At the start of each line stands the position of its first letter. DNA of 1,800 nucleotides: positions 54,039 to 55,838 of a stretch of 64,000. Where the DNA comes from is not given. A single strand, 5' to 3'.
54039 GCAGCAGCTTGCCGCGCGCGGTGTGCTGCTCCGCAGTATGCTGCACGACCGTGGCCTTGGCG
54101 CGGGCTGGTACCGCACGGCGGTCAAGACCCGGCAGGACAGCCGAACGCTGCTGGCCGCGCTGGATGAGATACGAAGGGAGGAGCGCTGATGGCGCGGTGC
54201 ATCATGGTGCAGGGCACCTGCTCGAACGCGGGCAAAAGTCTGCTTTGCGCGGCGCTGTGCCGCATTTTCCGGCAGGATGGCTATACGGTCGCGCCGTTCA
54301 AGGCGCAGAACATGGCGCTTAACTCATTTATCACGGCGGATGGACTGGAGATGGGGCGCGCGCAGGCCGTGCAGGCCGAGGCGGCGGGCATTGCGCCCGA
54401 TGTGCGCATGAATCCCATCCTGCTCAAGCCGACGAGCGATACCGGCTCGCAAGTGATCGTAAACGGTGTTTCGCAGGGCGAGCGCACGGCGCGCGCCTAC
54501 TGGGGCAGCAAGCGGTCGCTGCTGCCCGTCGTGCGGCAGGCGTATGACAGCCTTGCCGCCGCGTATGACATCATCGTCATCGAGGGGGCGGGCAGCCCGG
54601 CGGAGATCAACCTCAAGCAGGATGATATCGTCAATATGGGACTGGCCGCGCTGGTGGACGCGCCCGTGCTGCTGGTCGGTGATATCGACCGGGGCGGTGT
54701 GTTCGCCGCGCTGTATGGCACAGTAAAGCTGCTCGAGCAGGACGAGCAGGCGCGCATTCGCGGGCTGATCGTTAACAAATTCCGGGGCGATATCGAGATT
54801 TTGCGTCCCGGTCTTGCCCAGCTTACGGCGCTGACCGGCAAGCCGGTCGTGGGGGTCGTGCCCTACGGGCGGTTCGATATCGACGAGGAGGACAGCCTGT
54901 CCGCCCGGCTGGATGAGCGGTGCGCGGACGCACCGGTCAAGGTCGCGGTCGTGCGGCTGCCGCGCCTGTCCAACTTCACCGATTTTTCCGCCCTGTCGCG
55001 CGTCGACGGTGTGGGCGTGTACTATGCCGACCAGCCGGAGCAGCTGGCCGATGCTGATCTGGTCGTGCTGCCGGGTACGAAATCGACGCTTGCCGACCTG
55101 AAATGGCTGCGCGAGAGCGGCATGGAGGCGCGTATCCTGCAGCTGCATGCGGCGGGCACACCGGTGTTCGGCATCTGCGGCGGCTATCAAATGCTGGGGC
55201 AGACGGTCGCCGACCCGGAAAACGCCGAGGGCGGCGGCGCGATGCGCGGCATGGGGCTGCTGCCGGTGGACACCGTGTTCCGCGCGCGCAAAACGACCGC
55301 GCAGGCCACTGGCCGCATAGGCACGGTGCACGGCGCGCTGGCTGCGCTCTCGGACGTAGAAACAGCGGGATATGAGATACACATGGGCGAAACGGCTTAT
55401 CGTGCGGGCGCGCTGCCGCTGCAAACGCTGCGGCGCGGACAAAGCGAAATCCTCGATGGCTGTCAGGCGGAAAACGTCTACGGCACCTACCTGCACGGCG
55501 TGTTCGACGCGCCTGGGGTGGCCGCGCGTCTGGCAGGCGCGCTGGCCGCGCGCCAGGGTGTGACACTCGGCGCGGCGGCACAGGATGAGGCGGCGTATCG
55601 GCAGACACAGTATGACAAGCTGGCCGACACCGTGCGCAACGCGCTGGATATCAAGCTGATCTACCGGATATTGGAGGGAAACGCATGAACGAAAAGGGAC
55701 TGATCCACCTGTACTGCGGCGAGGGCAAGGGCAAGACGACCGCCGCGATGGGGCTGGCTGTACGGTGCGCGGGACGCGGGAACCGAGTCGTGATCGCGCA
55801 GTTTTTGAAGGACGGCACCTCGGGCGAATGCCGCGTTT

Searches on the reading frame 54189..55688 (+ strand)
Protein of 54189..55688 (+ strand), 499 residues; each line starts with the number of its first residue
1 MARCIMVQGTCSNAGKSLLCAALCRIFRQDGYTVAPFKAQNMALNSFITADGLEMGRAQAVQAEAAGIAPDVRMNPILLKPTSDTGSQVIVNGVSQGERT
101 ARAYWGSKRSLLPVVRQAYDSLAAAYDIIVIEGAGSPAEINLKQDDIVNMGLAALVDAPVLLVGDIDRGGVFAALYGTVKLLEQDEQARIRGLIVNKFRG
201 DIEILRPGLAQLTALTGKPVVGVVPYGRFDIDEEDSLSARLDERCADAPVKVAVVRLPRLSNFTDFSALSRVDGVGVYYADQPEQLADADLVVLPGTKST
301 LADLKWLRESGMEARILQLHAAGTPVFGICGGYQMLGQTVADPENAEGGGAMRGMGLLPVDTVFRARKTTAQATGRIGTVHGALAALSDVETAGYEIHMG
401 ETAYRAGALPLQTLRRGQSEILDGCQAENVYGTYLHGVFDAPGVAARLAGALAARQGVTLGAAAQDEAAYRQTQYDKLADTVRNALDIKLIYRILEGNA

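Call 16: find_encoding_contigs(protein=window:54189-55688:+, flank=10000, max_places=1)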
Protein window:54189-55688:+ (499 aa): no gene with exactly this product is on record in the collection.
